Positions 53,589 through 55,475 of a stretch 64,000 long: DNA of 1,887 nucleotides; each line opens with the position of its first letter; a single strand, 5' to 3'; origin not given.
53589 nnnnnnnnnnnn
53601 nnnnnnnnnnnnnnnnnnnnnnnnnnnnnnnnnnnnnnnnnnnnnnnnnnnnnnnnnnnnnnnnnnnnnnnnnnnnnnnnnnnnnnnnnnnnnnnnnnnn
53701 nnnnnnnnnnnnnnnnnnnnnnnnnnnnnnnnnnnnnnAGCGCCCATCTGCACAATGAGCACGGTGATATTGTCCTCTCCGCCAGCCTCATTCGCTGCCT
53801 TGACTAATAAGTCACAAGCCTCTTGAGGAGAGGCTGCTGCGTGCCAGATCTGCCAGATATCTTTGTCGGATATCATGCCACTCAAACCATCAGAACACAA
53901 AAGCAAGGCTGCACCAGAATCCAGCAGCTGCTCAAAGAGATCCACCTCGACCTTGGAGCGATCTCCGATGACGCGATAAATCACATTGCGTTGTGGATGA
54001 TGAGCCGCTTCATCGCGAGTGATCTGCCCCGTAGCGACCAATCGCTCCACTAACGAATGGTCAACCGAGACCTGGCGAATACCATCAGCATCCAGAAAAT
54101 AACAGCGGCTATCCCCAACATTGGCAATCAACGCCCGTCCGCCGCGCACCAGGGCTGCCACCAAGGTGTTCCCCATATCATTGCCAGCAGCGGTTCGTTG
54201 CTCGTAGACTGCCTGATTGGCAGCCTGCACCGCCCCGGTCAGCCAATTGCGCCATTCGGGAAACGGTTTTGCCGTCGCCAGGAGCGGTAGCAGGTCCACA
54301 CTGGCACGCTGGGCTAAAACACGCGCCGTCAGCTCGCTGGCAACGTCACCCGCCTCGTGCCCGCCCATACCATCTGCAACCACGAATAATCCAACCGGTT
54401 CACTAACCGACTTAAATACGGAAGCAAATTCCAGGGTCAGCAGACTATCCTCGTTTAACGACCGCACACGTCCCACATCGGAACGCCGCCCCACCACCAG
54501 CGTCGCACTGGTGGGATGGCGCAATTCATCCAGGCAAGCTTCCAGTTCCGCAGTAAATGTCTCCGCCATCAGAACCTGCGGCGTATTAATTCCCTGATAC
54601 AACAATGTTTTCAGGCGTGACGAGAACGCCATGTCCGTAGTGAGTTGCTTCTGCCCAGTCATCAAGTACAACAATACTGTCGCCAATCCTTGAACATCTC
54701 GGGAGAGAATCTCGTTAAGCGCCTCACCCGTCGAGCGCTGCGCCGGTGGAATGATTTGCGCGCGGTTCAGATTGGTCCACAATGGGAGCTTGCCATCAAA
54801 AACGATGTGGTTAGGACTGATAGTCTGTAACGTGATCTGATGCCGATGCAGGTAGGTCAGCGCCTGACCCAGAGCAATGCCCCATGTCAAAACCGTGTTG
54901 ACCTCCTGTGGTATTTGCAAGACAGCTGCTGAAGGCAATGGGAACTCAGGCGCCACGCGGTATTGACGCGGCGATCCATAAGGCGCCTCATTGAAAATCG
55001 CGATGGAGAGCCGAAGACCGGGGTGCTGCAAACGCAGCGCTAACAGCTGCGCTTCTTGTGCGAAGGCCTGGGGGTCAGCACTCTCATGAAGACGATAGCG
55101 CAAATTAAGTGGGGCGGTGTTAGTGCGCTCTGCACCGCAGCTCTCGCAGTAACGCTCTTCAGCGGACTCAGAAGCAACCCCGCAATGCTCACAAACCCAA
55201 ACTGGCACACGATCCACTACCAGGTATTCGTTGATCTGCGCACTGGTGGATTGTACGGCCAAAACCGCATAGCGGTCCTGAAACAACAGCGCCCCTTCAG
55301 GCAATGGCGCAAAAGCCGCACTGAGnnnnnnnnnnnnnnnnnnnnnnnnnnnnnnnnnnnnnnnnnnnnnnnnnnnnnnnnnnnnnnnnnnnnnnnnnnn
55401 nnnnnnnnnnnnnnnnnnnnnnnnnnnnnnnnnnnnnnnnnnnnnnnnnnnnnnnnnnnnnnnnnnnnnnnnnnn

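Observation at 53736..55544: Second zinc-ribbon / pseudokinase / PP2C paralog, sandwiched between two FHA membrane proteins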

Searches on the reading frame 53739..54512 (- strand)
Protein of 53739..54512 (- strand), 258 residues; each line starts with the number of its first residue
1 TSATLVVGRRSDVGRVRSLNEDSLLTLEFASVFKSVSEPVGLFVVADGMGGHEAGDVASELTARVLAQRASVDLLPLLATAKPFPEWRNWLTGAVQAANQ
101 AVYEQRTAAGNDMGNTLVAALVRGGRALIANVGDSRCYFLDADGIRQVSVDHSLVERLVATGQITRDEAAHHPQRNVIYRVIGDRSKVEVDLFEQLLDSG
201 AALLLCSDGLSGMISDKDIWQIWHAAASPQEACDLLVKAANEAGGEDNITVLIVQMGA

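Call 50: search_solved_structures(query=window:53739-54512:-, max_evalue=1e-20, show_alignments=2)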
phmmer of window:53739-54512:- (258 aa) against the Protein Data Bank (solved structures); distinct sequences matched with E-value up to 1e-20: 17.
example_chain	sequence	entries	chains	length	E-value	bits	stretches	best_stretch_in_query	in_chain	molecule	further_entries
2pk0_A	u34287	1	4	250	5.1e-38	134.1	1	10-255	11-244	Serine/threonine protein phosphatase Stp1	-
6ihl_A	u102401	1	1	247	5.6e-36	127.4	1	41-254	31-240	Phosphorylated protein phosphatase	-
5f1m_A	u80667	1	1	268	6.7e-36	127.2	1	41-254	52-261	Phosphorylated protein phosphatase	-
6ihr_A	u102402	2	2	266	7.1e-36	127.1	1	41-254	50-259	Phosphorylated protein phosphatase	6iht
6ihs_A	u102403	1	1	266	7.1e-36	127.1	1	41-254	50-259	Phosphorylated protein phosphatase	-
6ihw_A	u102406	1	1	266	1.9e-35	125.7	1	41-254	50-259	Phosphorylated protein phosphatase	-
6ihv_A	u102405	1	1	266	3.5e-35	124.8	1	41-254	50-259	Phosphorylated protein phosphatase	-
6ihu_A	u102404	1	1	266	4.9e-35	124.4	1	41-254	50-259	Phosphorylated protein phosphatase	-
5iti_A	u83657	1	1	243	1.8e-32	116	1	40-255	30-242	Protein serin-threonin phosphatase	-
2j82_A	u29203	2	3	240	1.9e-32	115.9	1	40-255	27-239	PROTEIN SERINE-THREONINE PHOSPHATASE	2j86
2xzv_A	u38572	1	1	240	2.5e-31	112.2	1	40-255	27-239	PROTEIN SERIN-THREONIN PHOSPHATASE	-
2y09_A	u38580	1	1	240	2.5e-31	112.2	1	40-255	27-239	PROTEIN SERIN-THREONIN PHOSPHATASE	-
5d2u_A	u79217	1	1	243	4.9e-31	111.3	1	40-255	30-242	Protein serin-threonin phosphatase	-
1txo_A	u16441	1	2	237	2.7e-29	105.6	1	9-255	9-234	Putative Bacterial Enzyme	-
2cm1_A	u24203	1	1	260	4.5e-29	104.8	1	8-254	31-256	SERINE THREONINE PROTEIN PHOSPHATASE PSTP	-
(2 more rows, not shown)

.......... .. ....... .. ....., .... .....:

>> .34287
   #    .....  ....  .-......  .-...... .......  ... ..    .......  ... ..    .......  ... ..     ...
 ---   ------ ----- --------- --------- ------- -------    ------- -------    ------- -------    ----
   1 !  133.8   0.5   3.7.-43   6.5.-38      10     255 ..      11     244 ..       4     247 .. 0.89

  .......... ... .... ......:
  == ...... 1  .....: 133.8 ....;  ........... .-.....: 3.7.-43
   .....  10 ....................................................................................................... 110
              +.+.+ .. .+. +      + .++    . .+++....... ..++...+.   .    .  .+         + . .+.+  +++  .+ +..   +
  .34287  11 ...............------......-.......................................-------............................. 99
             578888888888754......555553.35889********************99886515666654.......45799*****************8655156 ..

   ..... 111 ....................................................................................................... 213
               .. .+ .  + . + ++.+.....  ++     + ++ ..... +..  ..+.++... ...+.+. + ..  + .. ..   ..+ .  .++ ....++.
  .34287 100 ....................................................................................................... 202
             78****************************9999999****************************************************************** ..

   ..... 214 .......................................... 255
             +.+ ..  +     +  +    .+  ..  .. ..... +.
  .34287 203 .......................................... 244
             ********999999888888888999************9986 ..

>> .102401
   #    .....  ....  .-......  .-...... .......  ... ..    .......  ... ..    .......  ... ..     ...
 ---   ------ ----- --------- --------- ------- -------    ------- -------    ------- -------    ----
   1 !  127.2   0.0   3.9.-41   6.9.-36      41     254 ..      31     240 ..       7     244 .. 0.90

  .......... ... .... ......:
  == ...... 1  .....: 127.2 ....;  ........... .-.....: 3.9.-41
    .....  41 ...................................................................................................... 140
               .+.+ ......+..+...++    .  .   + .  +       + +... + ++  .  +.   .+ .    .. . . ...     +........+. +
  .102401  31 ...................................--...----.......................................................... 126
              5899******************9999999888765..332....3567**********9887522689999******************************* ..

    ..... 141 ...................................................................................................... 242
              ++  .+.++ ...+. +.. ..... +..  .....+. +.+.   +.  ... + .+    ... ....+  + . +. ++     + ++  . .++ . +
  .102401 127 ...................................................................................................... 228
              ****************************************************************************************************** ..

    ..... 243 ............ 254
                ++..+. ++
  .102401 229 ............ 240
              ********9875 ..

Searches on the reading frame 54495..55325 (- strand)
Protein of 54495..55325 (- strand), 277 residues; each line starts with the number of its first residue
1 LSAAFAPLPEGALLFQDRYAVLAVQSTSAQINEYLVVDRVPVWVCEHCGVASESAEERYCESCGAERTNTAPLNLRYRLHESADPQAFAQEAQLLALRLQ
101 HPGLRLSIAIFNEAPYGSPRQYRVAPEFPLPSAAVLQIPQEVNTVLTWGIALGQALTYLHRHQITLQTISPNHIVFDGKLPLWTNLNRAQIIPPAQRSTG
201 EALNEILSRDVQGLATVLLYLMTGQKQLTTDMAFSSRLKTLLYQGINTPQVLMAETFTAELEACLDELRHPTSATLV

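Call 14: search_solved_structures(query=A2, max_evalue=10, show_alignments=3)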
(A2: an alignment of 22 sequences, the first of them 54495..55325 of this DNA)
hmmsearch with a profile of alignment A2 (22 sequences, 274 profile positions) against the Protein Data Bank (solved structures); distinct sequences matched with E-value up to 10: 231 (the best 60 are shown).
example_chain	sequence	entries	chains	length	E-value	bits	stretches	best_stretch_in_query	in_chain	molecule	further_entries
9p9u_A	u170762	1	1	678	0.00021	24.1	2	145-201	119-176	Epidermal growth factor receptor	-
1z5m_A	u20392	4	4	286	0.021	17.6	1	151-209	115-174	3-phosphoinositide dependent protein kinase-1 | 3-phosphoinositide-dependent protein kinase 1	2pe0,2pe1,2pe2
3nus_A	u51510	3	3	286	0.021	17.6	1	151-209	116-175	phosphoinositide-dependent kinase-1 | PkB-like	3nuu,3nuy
1uu9_A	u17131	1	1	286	0.021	17.6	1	151-209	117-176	3-PHOSPHOINOSITIDE DEPENDENT PROTEIN KINASE-1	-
1h1w_A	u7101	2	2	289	0.021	17.6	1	151-209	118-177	3-PHOSPHOINOSITIDE DEPENDENT PROTEIN KINASE-1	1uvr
2biy_A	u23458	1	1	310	0.022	17.5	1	151-209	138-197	3-PHOSPHOINOSITIDE DEPENDENT PROTEIN KINASE-1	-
3nun_A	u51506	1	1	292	0.022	17.5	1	151-209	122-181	PkB-like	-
3pwy_A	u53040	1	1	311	0.023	17.5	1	151-210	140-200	3-phosphoinositide-dependent protein kinase 1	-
9e6q_Ad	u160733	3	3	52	0.023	17.5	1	43-69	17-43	Large ribosomal subunit protein eL37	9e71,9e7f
2xch_A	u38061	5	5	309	0.024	17.4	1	151-209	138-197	3-PHOSPHOINOSITIDE DEPENDENT PROTEIN KINASE 1 | 3-phosphoinositide-dependent protein kinase 1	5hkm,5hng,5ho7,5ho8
3nax_A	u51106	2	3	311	0.024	17.4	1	151-209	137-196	3-phosphoinositide-dependent protein kinase 1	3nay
2xck_A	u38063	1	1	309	0.024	17.4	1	151-209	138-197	3-PHOSPHOINOSITIDE DEPENDENT PROTEIN KINASE 1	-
1oky_A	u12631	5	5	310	0.024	17.4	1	151-209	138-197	3-PHOSPHOINOSITIDE DEPENDENT PROTEIN KINASE 1 | 3-PHOSPHOINOSITIDE DEPENDENT PROTEIN KINASE-1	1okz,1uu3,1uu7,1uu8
4xx9_A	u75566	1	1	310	0.024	17.4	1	151-209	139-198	3-phosphoinositide-dependent protein kinase 1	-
3rwp_A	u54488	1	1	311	0.024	17.4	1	151-209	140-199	3-phosphoinositide-dependent protein kinase 1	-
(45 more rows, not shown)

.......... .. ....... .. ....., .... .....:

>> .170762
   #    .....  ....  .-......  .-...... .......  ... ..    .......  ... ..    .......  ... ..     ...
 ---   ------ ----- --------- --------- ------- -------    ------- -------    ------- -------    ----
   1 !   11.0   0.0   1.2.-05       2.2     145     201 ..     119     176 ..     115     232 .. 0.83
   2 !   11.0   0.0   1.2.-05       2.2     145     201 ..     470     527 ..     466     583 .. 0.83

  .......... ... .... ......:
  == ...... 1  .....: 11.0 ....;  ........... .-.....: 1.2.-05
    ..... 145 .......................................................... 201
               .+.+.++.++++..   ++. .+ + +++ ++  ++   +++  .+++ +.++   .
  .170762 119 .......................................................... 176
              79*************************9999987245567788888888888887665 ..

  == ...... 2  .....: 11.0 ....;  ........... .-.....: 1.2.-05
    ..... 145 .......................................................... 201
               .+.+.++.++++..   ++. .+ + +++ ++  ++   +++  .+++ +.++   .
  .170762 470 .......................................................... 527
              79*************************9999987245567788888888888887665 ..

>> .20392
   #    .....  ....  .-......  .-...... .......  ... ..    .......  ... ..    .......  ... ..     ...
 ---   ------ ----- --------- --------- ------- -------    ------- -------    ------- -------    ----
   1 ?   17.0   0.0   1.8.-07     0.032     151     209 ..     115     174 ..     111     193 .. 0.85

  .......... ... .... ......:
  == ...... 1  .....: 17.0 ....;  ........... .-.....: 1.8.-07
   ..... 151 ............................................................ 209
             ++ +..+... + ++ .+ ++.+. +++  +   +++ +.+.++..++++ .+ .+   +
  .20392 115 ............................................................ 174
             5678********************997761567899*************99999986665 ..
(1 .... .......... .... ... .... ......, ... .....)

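Call 26: predict_structure(alignment_id=A2)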
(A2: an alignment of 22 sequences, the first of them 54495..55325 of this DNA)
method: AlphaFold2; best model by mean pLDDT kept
length: 277 residues; sequences in the alignment: 22
mean_pLDDT: 90.3   pTM: 0.84
mean pLDDT of the five models: 90.3, 90.1, 89.8, 89.8, 89.6
residues with pLDDT >= 90: 183; 70-90: 83; 50-70: 9; < 50: 2
segments of 3 or more residues with pLDDT < 50: none
pLDDT, mean of each block of 10 residues (from residue 1): 75 95 93 96 88 84 83 94 90 92 93 86 93 95 97 97 93 94 91 85 90 97 92 92 91 93 92 60
secondary structure, 60 per line:
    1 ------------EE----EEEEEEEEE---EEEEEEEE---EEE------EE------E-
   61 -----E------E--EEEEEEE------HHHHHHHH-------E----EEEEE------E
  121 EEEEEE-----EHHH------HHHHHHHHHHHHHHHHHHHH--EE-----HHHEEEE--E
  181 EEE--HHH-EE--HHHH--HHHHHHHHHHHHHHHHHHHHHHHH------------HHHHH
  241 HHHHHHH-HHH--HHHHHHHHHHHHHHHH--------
elements in order: E19-27 E31-38 E42-44 E76-82 H89-96 E109-113 E120-126 H142-161 E174-177 E180-183 H194-197 H200-223 H236-247 H254-269

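Call 32: fold_search(model_id=the predicted structure, library=pdb)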
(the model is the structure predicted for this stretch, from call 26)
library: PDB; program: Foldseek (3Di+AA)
matches with E <= 10: 2000; with E <= 0.001: 1974
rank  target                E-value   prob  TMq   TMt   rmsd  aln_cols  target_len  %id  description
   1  1o6y                  9.7e-11  1.00  0.61  0.64   6.5       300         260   17  Catalytic domain of PknB kinase from Mycobacterium tuberculosis (released 2003-01-30)
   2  4y0x                  1.3e-10  1.00  0.65  0.57   5.2       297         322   18  Crystal structure of the S/T protein kinase PknG from Mycobacterium tuberculosis in complex with ADP (released 2015-05-20)
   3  5u94                  1.4e-10  1.00  0.61  0.64   6.7       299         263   17  Crystal structure of the Mycobacterium tuberculosis PASTA kinase PknB in complex with the potential theraputic kinase in (released 2017-12-20)
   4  7q52                  1.6e-10  1.00  0.61  0.55   6.1       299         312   17  Crystal structure of S/T protein kinase PknG from Mycobacterium tuberculosis in complex with inhibitor L2W (released 2022-06-22)
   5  3f69_A                4.4e-10  1.00  0.58  0.60   8.0       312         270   14  Crystal structure of the Mycobacterium tuberculosis PknB mutant kinase domain in complex with KT5720 (released 2008-12-02)
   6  5vja_D                4.9e-10  1.00  0.55  0.58   7.6       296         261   10  Crystal Structure of human zipper-interacting protein kinase (ZIPK, alias DAPK3) in complex with a pyrazolo[3,4-d]pyri (released 2018-08-08)
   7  9o63                  5.2e-10  1.00  0.55  0.63   5.8       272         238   13  Crystal structure of PLK4 and RP1664 complex (released 2025-05-28)
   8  2ivu                  5.6e-10  1.00  0.61  0.58   6.7       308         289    9  Crystal structure of phosphorylated RET tyrosine kinase domain complexed with the inhibitor ZD6474 (released 2006-08-10)
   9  7kx8_A                8.3e-10  1.00  0.55  0.57   6.5       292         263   14  Crystal structure of DCLK1-Cter in complex with FMF-03-055-1 (released 2021-09-22)
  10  4m8t                  8.3e-10  1.00  0.58  0.53   6.4       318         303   12  RSK2 T493M C-Terminal Kinase Domain in complex with 3-(3-(1H-pyrazol-4-yl)phenyl)-2-cyanoacrylamide (released 2014-10-22)
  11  3kxx_C                8.8e-10  1.00  0.57  0.56   7.9       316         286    9  Structure of the mutant Fibroblast Growth Factor receptor 1 (released 2010-03-02)
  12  4jg8                  1.1e-09  1.00  0.61  0.57   5.0       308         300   11  Structure of RSK2 T493M CTD mutant bound to 2-cyano-N-(1-hydroxy-2-methylpropan-2-yl)-3-(3-(3,4,5-trimethoxyphenyl)-1H-i (released 2013-04-10)
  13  5vja_A                1.3e-09  1.00  0.58  0.60   7.2       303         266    8  Crystal Structure of human zipper-interacting protein kinase (ZIPK, alias DAPK3) in complex with a pyrazolo[3,4-d]pyri (released 2018-08-08)
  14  7ju5_A                1.3e-09  1.00  0.57  0.56   8.1       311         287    9  Structure of RET protein tyrosine kinase in complex with pralsetinib (released 2020-11-11)
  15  4a9r                  1.3e-09  1.00  0.56  0.55  10.9       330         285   12  CRYSTAL STRUCTURE OF HUMAN CHK2 IN COMPLEX WITH BENZIMIDAZOLE CARBOXAMIDE INHIBITOR (released 2012-10-10)
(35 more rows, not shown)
